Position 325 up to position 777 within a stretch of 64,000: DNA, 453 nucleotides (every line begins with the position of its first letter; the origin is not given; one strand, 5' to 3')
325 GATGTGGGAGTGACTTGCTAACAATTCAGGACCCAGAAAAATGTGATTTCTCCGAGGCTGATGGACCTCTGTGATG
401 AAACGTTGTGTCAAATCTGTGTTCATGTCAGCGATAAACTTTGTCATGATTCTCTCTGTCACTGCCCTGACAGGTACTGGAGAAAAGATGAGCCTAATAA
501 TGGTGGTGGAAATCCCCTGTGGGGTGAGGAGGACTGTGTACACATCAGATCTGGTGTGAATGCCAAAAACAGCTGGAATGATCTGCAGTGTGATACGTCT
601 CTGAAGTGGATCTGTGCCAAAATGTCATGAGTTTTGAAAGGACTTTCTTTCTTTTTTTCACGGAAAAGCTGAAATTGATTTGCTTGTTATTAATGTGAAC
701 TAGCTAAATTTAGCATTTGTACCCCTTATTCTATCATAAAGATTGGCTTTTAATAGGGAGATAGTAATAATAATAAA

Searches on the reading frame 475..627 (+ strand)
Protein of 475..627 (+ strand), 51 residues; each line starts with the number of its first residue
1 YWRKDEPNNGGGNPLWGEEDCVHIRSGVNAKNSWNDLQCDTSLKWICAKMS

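Call 37: find_homologous_proteins(query=window:475-627:+, max_evalue=1e-10)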
Query seq(51 aa) (51 aa): 1 proteins with E <= 1e-10 among 1 candidates.
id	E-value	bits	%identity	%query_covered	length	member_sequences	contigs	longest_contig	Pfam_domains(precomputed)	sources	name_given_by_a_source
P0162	2.0e-27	111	96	100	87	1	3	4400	-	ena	-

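Call 39: find_encoding_contigs(protein=P0162, flank=10000, max_places=10)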
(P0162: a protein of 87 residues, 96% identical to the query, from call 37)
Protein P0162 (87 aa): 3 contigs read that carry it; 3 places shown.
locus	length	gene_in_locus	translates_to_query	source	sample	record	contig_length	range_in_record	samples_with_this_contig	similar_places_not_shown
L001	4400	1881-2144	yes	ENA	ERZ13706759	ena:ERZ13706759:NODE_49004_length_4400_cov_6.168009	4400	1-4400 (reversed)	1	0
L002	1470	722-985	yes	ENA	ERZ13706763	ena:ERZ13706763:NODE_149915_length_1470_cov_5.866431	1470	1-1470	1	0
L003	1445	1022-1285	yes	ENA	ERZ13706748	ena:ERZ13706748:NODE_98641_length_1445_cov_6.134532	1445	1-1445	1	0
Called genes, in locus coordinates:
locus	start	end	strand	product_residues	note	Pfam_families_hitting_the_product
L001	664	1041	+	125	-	-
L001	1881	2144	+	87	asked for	-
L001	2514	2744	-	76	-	-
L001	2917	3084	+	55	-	-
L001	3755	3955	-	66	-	-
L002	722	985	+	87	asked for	-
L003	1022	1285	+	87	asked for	-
